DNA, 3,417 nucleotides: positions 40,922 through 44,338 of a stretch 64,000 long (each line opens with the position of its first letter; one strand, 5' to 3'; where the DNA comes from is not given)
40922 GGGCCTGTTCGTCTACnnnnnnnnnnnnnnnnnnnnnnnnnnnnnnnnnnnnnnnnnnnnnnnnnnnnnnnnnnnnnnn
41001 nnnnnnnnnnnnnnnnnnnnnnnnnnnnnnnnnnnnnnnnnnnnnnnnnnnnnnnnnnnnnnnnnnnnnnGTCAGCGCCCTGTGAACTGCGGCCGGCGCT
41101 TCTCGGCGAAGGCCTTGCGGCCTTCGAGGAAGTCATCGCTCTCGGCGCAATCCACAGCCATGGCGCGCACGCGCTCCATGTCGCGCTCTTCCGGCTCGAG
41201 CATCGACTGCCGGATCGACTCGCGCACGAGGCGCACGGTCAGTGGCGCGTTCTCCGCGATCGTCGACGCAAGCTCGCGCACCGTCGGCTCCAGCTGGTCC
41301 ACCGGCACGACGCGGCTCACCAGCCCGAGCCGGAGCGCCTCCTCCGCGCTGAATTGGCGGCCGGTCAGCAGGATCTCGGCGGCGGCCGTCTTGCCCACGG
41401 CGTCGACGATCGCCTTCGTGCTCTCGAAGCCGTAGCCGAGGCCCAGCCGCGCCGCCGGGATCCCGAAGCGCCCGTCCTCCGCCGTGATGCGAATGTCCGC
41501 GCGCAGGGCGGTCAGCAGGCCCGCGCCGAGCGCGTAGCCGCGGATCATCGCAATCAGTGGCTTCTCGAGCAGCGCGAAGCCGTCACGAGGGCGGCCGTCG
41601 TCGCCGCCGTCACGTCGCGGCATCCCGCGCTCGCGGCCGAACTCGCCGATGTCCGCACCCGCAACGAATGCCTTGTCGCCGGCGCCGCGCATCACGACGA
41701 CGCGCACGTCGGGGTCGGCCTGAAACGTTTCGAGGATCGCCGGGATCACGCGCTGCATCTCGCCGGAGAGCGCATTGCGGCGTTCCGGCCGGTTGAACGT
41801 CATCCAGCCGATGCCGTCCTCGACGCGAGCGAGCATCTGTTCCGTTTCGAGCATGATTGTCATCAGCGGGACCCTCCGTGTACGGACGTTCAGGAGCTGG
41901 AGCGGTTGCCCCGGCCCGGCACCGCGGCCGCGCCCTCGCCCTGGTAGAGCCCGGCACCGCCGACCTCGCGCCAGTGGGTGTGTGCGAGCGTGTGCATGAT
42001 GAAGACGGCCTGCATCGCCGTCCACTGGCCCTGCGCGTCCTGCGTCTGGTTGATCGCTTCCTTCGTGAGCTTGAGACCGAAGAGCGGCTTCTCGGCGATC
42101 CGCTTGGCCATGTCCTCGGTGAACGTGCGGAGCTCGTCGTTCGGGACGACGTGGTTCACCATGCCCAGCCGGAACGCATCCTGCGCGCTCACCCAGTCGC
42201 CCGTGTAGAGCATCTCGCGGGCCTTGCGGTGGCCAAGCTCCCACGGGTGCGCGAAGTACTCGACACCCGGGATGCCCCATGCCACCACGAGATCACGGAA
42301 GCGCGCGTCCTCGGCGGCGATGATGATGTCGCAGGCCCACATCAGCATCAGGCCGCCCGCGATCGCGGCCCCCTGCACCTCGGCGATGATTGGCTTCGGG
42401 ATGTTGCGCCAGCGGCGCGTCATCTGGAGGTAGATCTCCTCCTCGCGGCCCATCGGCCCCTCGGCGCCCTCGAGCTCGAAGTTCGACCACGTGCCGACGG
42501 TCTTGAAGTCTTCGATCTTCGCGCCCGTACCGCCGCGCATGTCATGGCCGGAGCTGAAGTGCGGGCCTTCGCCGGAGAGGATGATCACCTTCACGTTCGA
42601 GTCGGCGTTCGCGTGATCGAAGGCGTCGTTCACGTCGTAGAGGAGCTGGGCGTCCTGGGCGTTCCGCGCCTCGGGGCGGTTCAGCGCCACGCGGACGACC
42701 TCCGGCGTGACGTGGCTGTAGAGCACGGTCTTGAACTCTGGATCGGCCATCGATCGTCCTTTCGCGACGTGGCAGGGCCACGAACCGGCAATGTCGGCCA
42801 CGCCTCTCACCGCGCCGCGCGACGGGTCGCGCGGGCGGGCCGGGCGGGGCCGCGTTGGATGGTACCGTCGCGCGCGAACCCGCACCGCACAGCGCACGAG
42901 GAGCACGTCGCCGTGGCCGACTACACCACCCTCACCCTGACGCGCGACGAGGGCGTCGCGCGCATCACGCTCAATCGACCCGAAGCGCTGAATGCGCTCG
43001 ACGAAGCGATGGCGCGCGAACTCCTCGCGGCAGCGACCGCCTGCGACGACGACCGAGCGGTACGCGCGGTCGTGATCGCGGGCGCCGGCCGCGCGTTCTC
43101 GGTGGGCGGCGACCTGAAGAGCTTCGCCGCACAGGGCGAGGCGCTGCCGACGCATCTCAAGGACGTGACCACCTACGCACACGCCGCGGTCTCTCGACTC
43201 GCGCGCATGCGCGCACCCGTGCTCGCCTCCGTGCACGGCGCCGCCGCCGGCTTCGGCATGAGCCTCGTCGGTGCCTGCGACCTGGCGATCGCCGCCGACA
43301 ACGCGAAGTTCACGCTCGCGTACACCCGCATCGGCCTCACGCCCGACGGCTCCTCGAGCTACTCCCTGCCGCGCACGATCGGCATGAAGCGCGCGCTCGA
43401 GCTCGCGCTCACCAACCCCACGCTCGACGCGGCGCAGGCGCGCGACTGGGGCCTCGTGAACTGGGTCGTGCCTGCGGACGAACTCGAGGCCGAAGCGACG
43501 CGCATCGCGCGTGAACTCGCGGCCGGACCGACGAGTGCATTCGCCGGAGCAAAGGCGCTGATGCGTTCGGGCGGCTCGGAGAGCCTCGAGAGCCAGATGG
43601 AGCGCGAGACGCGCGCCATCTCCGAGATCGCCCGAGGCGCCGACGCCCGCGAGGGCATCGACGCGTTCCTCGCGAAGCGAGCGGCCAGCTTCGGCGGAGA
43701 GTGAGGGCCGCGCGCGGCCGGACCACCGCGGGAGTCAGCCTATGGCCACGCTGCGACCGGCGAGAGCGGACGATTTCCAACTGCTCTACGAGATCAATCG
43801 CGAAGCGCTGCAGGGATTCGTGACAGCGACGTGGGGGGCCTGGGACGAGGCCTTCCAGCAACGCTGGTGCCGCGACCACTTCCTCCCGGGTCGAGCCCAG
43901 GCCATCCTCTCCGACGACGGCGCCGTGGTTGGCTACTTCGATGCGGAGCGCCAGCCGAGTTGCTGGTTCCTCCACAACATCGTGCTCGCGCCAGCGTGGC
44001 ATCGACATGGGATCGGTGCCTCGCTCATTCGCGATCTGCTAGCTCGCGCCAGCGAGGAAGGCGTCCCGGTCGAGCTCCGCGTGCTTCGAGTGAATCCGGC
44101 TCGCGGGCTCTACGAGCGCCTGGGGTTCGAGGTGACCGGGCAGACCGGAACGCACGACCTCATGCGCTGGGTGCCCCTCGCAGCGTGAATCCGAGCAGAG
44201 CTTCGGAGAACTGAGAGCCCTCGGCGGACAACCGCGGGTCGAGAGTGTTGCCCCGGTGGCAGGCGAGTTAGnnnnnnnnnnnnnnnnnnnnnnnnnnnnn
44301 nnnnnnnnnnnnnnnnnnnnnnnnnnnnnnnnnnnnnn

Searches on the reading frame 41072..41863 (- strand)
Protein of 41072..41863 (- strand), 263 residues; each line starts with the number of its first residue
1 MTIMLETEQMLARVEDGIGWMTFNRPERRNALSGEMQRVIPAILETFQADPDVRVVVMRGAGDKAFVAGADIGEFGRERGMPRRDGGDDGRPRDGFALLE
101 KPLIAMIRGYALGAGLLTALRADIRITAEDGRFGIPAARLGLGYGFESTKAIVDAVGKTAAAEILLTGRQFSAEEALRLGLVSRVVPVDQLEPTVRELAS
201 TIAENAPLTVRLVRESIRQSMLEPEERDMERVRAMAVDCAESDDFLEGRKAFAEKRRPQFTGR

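Call 65: search_protein_families(library=pfam, proteins=[window:41072-41863:-])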
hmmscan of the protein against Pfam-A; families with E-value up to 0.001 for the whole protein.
window:41072-41863:- (263 aa): 2 families
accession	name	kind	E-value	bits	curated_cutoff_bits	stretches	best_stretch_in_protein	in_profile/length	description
PF00378.25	ECH_1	-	5.8e-55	186.8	27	1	15-262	3-250/251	Enoyl-CoA hydratase/isomerase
PF16113.10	ECH_2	-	8.2e-28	98.3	27.2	1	18-200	1-186/335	Enoyl-CoA hydratase/isomerase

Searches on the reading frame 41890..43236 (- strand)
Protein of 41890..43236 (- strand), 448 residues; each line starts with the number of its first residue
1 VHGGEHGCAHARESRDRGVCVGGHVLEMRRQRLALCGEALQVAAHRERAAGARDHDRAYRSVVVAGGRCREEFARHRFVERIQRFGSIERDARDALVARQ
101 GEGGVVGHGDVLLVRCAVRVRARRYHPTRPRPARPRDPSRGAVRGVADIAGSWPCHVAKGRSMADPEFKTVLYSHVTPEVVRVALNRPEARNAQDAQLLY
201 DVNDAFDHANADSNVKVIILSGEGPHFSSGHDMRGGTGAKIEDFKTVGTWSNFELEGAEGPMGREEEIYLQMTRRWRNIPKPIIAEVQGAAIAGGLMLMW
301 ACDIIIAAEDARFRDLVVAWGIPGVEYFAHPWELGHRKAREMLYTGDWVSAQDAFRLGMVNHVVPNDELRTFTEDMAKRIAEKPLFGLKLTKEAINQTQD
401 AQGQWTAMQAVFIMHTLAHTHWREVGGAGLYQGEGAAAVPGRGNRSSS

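Call 10: search_protein_families(library=pfam, proteins=[window:41890-43236:-])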
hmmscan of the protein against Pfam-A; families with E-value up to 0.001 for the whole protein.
window:41890-43236:- (448 aa): 2 families
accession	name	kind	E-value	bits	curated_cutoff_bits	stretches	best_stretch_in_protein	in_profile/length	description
PF00378.25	ECH_1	-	9e-41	140.3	27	1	180-410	6-221/251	Enoyl-CoA hydratase/isomerase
PF16113.10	ECH_2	-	2.3e-15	57.4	27.2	1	182-403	3-207/335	Enoyl-CoA hydratase/isomerase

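Call 11: search_protein_families(library=ncbifam, proteins=[window:41890-43236:-])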
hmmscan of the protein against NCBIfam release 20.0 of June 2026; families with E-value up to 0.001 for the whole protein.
window:41890-43236:- (448 aa): 69 families (the best 25 are shown)
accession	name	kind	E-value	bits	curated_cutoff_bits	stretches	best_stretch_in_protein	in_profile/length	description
NF006140.0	PRK08290.1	subfamily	8.6e-114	379.6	280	1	167-430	6-272/292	enoyl-CoA hydratase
NF006128.0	PRK08272.1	subfamily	1.2e-43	149.5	257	1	165-420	9-271/308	crotonase/enoyl-CoA hydratase family protein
NF004840.0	PRK06190.1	equivalog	2.4e-40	138.8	253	1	170-406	4-224/260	enoyl-CoA hydratase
NF051848.1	EnCoAHydtEchA19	equivalog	2.2e-39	135.6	400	1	180-403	10-220/258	enoyl-CoA hydratase EchA19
NF006008.0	PRK08139.1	equivalog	3.4e-38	131.7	313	1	169-399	10-224/266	enoyl-CoA hydratase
NF006699.0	PRK09245.1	subfamily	1.3e-34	119.7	354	1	177-419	10-243/266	crotonase/enoyl-CoA hydratase family protein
NF006108.0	PRK08259.1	equivalog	3.1e-34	118.6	273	1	179-413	12-227/256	crotonase/enoyl-CoA hydratase family protein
NF004475.0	PRK05809.1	subfamily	4.5e-34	118.1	394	1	168-399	3-218/260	short-chain-enoyl-CoA hydratase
NF005637.0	PRK07396.1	equivalog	2e-33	115.9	380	1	167-403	11-232/273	1,4-dihydroxy-2-naphthoyl-CoA synthase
TIGR01929.1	menB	equivalog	3.5e-33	115.3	342.7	1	169-403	2-222/259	1,4-dihydroxy-2-naphthoyl-CoA synthase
NF005802.0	PRK07657.1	equivalog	1.4e-32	113.3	363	2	277-400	94-219/260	enoyl-CoA hydratase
NF004519.0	PRK05864.1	equivalog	3e-32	112.1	337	1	168-410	8-242/276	enoyl-CoA hydratase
NF006588.0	PRK09120.1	equivalog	7.9e-32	110.5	276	1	167-401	6-227/276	p-hydroxycinnamoyl CoA hydratase/lyase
NF006186.0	PRK08321.1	equivalog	9.7e-32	110.7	378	1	166-401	20-259/302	1,4-dihydroxy-2-naphthoyl-CoA synthase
NF005126.0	PRK06563.1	subfamily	2.1e-31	109.3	261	1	178-412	15-233/263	crotonase/enoyl-CoA hydratase family protein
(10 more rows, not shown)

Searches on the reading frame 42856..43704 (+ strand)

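Call 65: search_protein_families(library=pfam, proteins=[window:42856-43704:+])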
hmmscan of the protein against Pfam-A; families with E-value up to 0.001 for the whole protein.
window:42856-43704:+ (282 aa): 2 families
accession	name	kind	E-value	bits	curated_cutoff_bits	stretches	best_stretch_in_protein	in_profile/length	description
PF00378.25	ECH_1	-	2.5e-59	201.1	27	1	30-281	2-250/251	Enoyl-CoA hydratase/isomerase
PF16113.10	ECH_2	-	7e-41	141.3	27.2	1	35-218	2-185/335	Enoyl-CoA hydratase/isomerase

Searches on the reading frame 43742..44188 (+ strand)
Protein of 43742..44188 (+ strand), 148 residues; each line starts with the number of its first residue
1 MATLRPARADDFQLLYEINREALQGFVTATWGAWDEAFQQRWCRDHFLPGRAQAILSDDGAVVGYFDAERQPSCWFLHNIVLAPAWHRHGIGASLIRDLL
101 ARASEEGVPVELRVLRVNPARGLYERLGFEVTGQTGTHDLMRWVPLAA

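Call 73: search_protein_families(library=pfam, proteins=[window:43742-44188:+])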
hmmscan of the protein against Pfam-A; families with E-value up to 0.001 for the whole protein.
window:43742-44188:+ (148 aa): 5 families
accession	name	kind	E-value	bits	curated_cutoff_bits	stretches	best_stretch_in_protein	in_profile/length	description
PF00583.31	Acetyltransf_1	-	2.6e-13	50.7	20.7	1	24-129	13-116/116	Acetyltransferase (GNAT) family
PF13673.13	Acetyltransf_10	-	5.4e-13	49.5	23.6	1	50-147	29-125/128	Acetyltransferase (GNAT) domain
PF13508.13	Acetyltransf_7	-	2.6e-11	44.2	27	1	56-131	8-84/84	Acetyltransferase (GNAT) domain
PF13302.13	Acetyltransf_3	-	2e-05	25.8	25.4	1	3-130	3-138/138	Acetyltransferase (GNAT) domain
PF08445.16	FR47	-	7.6e-05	23.1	22.1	1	76-132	23-80/86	FR47-like protein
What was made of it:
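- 43742..44188 (+): GNAT acetyltransferase converging on copy 2. It marks the 3' boundary of the thiolase-SDR-mutase cluster. PF00583 and PF13673 match (call 73).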
